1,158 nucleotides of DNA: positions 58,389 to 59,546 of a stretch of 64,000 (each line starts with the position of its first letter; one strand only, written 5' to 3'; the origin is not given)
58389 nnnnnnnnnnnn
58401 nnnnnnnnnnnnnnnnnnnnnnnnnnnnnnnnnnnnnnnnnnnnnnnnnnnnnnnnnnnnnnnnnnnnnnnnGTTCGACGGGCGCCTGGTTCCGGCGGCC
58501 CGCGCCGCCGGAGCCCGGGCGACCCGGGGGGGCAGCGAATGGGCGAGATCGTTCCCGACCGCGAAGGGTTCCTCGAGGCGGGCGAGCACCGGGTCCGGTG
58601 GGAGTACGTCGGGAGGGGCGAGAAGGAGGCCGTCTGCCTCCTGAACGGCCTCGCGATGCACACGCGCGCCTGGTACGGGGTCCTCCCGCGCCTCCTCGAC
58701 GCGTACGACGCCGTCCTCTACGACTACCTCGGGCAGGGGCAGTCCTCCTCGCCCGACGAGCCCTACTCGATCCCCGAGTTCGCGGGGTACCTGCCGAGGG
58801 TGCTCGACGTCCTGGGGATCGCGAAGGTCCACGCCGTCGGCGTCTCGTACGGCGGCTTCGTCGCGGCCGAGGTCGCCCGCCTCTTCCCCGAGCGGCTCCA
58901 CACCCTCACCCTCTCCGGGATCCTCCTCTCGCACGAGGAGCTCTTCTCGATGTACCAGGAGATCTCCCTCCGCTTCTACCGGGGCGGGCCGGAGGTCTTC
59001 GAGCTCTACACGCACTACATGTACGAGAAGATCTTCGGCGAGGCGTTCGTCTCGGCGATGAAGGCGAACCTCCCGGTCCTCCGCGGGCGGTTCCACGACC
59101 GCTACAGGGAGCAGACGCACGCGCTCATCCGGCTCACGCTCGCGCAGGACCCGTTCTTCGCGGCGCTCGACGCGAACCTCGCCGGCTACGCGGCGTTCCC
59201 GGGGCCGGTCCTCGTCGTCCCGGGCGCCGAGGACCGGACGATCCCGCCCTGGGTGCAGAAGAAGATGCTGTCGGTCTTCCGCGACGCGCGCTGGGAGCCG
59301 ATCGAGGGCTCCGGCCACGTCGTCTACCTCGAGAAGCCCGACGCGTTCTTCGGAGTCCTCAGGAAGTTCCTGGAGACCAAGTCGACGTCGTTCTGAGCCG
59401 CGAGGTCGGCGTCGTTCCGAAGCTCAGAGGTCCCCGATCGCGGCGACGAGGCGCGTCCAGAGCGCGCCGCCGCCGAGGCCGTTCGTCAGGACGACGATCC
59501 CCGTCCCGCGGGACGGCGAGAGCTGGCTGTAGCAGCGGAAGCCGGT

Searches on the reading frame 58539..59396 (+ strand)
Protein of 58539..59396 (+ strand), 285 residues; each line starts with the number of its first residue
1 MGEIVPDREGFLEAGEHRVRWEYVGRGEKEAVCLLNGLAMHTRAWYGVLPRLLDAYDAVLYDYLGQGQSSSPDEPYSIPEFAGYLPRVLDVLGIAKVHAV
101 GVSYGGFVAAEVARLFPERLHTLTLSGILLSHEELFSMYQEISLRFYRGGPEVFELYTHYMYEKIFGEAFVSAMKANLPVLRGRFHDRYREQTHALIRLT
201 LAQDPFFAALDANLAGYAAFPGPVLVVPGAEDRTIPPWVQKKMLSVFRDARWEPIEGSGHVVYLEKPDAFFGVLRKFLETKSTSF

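Call 68: search_protein_families(library=pfam, proteins=[window:58539-59396:+], max_evalue=0.00001)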
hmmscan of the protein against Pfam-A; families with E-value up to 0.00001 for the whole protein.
window:58539-59396:+ (285 aa): 3 families
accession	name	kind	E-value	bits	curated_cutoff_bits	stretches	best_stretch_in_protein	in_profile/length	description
PF00561.26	Abhydrolase_1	-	1.5e-24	87.5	25.8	1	31-267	2-245/245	alpha/beta hydrolase fold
PF12697.13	Abhydrolase_6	-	3.1e-22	80.8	26.3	1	34-271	3-215/217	Alpha/beta hydrolase family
PF12146.15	Hydrolase_4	-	2.9e-06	27.2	27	0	29-265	4-237/239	Serine aminopeptidase, S33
